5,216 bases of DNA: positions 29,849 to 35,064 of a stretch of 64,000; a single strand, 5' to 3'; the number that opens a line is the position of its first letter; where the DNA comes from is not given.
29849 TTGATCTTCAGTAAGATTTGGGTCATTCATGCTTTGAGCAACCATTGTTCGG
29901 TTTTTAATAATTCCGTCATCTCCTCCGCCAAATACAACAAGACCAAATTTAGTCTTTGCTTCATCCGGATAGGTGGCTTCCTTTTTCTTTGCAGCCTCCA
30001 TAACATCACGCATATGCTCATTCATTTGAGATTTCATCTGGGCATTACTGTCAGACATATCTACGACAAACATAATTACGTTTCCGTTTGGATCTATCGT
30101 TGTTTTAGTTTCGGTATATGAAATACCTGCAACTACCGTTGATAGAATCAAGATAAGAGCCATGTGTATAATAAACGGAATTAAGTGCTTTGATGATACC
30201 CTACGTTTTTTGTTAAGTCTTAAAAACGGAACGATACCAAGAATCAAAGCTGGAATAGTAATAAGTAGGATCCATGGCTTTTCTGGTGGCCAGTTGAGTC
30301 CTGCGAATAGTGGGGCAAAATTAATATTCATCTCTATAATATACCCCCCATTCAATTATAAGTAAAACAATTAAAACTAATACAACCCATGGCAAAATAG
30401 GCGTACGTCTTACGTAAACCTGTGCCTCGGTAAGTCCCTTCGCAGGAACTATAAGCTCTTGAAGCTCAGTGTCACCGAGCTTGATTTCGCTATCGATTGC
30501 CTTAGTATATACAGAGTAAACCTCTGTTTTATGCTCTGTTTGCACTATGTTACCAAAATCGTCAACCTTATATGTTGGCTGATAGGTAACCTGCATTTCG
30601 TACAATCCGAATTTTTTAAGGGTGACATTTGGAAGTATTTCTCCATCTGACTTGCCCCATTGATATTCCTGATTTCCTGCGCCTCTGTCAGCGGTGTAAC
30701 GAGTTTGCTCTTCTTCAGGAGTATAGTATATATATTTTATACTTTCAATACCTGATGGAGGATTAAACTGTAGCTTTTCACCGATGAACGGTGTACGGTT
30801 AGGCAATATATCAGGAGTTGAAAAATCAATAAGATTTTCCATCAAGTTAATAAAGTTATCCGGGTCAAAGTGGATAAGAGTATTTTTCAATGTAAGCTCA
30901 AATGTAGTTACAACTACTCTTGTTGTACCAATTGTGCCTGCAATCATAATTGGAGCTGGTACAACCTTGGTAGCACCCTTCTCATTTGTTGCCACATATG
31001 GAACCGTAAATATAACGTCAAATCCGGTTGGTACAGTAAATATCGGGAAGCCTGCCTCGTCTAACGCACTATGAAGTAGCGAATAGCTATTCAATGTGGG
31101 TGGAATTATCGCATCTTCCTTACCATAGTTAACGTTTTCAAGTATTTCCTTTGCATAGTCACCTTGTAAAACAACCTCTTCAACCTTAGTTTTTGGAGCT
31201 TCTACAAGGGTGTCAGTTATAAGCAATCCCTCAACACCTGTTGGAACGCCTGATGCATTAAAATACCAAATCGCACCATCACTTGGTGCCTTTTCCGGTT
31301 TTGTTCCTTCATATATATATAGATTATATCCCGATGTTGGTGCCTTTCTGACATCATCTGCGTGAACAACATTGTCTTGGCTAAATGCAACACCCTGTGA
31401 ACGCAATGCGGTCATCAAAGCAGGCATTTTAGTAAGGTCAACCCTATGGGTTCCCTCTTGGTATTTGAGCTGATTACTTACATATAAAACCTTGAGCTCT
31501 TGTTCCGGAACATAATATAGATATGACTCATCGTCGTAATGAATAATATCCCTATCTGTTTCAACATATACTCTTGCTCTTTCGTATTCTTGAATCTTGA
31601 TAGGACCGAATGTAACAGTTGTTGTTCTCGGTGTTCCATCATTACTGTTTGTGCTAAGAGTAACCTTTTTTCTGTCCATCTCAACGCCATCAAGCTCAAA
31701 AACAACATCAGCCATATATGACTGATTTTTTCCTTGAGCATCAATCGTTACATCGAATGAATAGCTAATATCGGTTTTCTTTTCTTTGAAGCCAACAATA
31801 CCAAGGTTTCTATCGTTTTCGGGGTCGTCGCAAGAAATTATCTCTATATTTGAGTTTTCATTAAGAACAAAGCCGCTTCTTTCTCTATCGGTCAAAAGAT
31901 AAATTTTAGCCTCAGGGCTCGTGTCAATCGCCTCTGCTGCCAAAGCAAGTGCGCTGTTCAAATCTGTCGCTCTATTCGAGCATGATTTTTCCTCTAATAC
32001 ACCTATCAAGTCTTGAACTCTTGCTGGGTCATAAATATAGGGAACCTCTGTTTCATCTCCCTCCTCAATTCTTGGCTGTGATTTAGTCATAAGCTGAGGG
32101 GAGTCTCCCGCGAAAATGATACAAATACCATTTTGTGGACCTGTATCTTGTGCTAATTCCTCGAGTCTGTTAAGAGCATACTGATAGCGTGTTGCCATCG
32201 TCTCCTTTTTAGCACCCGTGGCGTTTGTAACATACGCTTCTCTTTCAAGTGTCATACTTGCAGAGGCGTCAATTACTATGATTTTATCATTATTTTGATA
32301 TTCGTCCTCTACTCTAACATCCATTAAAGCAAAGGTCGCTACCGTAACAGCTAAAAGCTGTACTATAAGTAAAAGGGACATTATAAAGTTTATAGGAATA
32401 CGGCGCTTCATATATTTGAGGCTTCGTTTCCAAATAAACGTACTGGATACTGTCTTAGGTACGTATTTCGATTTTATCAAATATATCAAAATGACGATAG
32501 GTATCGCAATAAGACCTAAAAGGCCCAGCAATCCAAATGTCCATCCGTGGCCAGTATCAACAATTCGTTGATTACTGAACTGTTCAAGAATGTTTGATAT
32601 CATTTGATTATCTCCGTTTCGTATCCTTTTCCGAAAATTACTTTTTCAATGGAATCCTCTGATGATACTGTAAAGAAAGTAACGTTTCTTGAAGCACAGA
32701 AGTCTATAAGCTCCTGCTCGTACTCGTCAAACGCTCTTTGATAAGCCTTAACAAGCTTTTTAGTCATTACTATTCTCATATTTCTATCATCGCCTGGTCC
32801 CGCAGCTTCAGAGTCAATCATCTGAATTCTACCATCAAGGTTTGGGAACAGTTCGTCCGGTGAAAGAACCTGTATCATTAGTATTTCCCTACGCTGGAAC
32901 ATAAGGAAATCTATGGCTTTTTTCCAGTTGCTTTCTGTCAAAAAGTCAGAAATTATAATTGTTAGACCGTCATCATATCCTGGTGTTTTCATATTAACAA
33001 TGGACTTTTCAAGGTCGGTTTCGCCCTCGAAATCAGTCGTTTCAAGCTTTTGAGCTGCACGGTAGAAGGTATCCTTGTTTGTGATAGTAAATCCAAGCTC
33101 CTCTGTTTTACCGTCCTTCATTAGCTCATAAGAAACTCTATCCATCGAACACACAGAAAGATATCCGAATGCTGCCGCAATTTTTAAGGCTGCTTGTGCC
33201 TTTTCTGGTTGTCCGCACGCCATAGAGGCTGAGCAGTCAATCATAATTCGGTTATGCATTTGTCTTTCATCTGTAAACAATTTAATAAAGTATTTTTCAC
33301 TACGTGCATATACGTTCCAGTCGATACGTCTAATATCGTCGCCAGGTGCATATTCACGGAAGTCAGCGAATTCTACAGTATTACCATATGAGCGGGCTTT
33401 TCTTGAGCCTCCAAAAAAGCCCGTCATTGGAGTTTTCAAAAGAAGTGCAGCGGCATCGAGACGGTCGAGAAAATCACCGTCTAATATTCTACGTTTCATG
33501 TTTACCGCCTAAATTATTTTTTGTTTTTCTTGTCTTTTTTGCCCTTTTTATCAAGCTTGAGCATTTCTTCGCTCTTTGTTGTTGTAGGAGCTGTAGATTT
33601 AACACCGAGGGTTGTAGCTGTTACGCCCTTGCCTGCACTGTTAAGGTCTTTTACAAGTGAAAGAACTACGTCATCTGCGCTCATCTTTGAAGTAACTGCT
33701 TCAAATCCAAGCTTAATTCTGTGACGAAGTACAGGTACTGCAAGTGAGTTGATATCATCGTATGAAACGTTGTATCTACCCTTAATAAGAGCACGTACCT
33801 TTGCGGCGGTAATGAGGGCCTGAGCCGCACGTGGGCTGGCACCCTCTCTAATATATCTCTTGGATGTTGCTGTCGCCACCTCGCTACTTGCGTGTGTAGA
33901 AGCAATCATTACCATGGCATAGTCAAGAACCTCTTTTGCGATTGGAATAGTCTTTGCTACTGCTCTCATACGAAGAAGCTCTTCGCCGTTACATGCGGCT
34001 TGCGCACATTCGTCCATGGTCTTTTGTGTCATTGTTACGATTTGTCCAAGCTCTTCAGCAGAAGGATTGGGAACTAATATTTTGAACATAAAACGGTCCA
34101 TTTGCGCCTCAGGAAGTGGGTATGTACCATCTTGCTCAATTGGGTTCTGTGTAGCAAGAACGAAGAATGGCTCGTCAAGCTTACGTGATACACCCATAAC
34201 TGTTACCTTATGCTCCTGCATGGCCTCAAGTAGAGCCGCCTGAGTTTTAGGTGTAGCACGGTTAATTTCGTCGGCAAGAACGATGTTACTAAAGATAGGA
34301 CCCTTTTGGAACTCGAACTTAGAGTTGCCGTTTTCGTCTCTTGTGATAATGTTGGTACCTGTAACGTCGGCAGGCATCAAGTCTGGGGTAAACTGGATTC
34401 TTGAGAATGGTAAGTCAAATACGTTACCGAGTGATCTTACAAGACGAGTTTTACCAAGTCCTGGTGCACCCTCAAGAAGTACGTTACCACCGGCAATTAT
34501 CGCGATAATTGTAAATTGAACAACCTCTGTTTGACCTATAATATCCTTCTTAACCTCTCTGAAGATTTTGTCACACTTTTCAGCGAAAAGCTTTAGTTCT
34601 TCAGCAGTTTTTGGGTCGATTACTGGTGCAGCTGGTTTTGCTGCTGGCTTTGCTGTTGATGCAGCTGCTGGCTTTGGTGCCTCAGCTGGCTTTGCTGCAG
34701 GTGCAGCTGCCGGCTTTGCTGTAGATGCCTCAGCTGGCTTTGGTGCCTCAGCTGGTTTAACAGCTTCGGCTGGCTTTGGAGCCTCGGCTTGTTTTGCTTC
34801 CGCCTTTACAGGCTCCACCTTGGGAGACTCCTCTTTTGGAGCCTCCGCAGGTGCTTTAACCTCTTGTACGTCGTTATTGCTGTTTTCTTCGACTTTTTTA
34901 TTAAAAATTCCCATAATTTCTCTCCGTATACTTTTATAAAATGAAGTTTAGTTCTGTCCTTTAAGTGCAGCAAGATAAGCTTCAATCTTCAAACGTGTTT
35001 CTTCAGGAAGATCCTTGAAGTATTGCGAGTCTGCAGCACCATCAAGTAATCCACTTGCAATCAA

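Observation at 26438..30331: ~1300-aa double-vWA membrane protein with two Cys4 zinc ribbons inserted into a domain predicted to be extracytoplasmic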

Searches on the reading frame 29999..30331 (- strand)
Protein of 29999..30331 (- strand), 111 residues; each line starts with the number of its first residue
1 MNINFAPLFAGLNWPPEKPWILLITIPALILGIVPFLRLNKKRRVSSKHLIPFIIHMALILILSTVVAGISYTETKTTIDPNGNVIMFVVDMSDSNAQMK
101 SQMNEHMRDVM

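Call 75: search_protein_families(library=pfam, proteins=[window:29999-30331:-], max_evalue=10)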
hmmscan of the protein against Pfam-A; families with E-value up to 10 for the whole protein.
seq(111 aa): 4 families
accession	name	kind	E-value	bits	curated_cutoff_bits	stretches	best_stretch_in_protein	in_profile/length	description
PF11694.13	DUF3290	-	0.05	14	31.3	1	21-100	18-96/144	Protein of unknown function (DUF3290)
PF10066.14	DUF2304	-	0.057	14.1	25.5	1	21-66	2-47/106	Uncharacterized conserved protein (DUF2304)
PF08395.17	7tm_7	-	0.059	13.1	26.6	1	28-90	8-73/370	7tm Chemosensory receptor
PF24357.1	TMD0_ABC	-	0.099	13.2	27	1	20-75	29-84/159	ABC transporter TMD0 domain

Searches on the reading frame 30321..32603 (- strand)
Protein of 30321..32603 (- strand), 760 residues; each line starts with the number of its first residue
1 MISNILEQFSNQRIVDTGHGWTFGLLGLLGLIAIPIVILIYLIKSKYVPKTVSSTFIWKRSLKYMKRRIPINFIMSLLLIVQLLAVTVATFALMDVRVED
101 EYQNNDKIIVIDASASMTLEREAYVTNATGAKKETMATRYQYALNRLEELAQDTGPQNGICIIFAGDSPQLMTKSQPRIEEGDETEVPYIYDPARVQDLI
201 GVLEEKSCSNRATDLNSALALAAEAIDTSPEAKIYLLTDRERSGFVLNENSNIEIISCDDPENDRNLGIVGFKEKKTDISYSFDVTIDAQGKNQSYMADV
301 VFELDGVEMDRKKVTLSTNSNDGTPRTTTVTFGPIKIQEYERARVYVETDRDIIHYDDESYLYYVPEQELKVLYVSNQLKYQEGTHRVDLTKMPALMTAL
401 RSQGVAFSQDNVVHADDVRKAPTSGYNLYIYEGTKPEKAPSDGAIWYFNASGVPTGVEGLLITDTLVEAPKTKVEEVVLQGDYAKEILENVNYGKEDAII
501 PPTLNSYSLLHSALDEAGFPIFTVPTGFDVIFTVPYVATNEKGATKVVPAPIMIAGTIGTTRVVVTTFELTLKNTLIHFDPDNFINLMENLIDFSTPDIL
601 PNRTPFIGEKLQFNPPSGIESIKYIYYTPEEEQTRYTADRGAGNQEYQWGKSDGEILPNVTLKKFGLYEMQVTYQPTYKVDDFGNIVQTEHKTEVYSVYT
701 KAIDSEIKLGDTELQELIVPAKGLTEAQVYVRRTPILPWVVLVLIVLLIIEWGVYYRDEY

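Call 5: search_protein_families(library=pfam, proteins=[window:30321-32603:-], max_evalue=0.01)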
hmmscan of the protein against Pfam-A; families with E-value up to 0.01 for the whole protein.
window:30321-32603:- (760 aa): 2 families
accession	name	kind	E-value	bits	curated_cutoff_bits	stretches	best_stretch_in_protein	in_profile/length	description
PF13519.12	VWA_2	-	1.4e-05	26.1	27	1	108-240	2-106/107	von Willebrand factor type A domain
PF07584.16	BatA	-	2.7e-05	24.9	25.9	1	27-94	9-75/77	Aerotolerance regulator N-terminal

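Call 6: search_protein_families(library=ncbifam, proteins=[window:30321-32603:-], max_evalue=0.01)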
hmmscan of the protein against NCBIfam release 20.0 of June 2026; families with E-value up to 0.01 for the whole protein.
window:30321-32603:- (760 aa): 0 families

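Call 69: search_protein_families(library=padloc, proteins=[window:30321-32603:-], max_evalue=0.001)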
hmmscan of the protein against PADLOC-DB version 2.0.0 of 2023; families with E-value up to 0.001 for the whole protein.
window:30321-32603:- (760 aa): 0 families

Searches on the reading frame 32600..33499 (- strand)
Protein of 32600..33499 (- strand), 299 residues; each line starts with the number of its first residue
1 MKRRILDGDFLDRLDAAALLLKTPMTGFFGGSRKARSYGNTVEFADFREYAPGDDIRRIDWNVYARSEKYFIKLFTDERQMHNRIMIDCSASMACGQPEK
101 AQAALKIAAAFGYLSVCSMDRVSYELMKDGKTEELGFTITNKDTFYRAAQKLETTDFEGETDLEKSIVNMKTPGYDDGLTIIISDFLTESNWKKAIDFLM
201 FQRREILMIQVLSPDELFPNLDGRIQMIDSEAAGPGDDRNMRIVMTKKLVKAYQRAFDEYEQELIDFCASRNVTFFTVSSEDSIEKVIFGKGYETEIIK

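Call 5: search_protein_families(library=pfam, proteins=[window:32600-33499:-], max_evalue=0.01)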
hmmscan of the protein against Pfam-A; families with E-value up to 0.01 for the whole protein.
window:32600-33499:- (299 aa): 2 families
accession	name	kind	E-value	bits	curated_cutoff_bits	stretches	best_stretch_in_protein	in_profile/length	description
PF01882.25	DUF58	-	2.8e-32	112.1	23.4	1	46-259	1-212/216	Protein of unknown function DUF58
PF13519.12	VWA_2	-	0.00039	21.4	27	1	85-167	3-82/107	von Willebrand factor type A domain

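Call 6: search_protein_families(library=ncbifam, proteins=[window:32600-33499:-], max_evalue=0.01)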
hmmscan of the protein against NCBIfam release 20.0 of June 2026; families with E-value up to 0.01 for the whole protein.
window:32600-33499:- (299 aa): 1 family
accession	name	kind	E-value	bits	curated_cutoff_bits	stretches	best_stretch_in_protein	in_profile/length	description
NF008230.0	PRK10997.1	equivalog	0.0004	19.7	500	1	86-192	329-432/487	ATPase RavA stimulator ViaA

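Call 69: search_protein_families(library=padloc, proteins=[window:32600-33499:-], max_evalue=0.001)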
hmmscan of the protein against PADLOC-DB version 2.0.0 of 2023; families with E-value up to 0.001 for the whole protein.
window:32600-33499:- (299 aa): 0 families

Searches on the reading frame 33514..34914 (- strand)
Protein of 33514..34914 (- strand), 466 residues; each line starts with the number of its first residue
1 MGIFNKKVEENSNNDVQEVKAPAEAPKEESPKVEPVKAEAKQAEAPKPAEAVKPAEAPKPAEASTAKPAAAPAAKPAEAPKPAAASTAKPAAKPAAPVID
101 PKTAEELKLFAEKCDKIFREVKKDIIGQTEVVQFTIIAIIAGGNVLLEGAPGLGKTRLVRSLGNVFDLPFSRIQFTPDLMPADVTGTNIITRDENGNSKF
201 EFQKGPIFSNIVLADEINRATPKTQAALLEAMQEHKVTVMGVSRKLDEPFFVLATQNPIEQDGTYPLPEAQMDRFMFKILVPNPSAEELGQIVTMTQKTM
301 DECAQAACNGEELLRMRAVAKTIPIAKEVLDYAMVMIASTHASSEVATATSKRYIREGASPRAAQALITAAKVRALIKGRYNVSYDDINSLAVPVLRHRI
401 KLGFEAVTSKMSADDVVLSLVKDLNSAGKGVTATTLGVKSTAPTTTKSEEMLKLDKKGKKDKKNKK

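Call 5: search_protein_families(library=pfam, proteins=[window:33514-34914:-], max_evalue=0.01)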
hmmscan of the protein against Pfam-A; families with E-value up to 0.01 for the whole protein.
window:33514-34914:- (466 aa): 9 families
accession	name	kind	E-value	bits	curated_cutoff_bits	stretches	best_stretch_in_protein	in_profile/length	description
PF07726.17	AAA_3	-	4.5e-62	208.2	27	1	145-277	2-131/131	ATPase family associated with various cellular activities (AAA)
PF17863.7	AAA_lid_2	-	5.7e-16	58.5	22.7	1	351-417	5-71/74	AAA lid domain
PF07728.20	AAA_5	-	3.2e-13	50.3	22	1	144-275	1-139/139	AAA domain (dynein-related subfamily)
PF20030.5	bpMoxR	-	4.2e-11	42.8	27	1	115-298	4-183/205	MoxR domain in the MoxR-vWA-beta-propeller ternary systems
PF00004.35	AAA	-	3.4e-06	28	21.2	1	145-281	1-129/131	ATPase family associated with various cellular activities (AAA)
PF00493.29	MCM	-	4.5e-06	26.4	23.3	1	138-260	53-175/224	MCM P-loop domain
PF01078.27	Mg_chelatase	-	0.00022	21.1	20.3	1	123-165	3-45/207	Magnesium chelatase, subunit ChlI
PF00158.32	Sigma54_activat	-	0.00064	19.9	20.2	0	211-257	96-143/168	Sigma-54 interaction domain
PF05496.18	RuvB_N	-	0.0048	17.1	27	0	144-164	35-55/159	Holliday junction DNA helicase RuvB P-loop domain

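Call 6: search_protein_families(library=ncbifam, proteins=[window:33514-34914:-], max_evalue=0.01)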
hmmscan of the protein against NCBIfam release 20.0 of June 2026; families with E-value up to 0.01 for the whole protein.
window:33514-34914:- (466 aa): 12 families
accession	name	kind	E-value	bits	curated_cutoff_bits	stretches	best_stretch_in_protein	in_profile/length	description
TIGR02031.1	BchD-ChlD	equivalog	1.3e-10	40.6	499.55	1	145-401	19-272/608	magnesium chelatase ATPase subunit D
TIGR02442.1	Cob-chelat-sub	hypoth_equivalog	3e-07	29.3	779.45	1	210-404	129-312/641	putative cobaltochelatase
NF047784.1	MadB_ATPase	equivalog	1.3e-06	27.8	475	1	211-344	141-269/298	MadB family AAA-type ATPase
TIGR00764.1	lon_rel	equivalog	1e-05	24.4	516.6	0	124-166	19-61/608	ATP-dependent protease LonB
TIGR02640.1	gas_vesic_GvpN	equivalog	1.3e-05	24.9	266.8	1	213-352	110-247/262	gas vesicle protein GvpN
NF010054.0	PRK13531.1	equivalog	6.8e-05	22.1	681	1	108-283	5-179/498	ATPase RavA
TIGR02030.1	BchI-ChlI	equivalog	7.2e-05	22.1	466.95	1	217-401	140-315/337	magnesium chelatase ATPase subunit I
NF009883.0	PRK13341.1-4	equivalog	0.00053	18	668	1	124-251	38-153/729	AAA family ATPase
TIGR00368.1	TIGR00368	hypoth_equivalog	0.00095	17.9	362.4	1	115-164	184-233/499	YifB family Mg chelatase-like AAA ATPase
NF000868.0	PRK00080.1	equivalog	0.0015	17.5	282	0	121-166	23-75/330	Holliday junction branch migration DNA helicase RuvB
NF038308.1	RNA_repair_RtcR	equivalog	0.0036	16.2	650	0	215-255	285-325/530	RNA repair transcriptional activator RtcR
TIGR00635.1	ruvB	equivalog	0.0066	15.5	299.05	0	144-307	32-182/305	Holliday junction branch migration DNA helicase RuvB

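Call 69: search_protein_families(library=padloc, proteins=[window:33514-34914:-], max_evalue=0.001)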
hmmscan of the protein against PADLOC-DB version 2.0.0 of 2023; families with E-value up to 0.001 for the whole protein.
window:33514-34914:- (466 aa): 1 family
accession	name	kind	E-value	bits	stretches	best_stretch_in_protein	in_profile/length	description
PDLC03838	DolB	-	8.8e-05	19.9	1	104-227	120-248/375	-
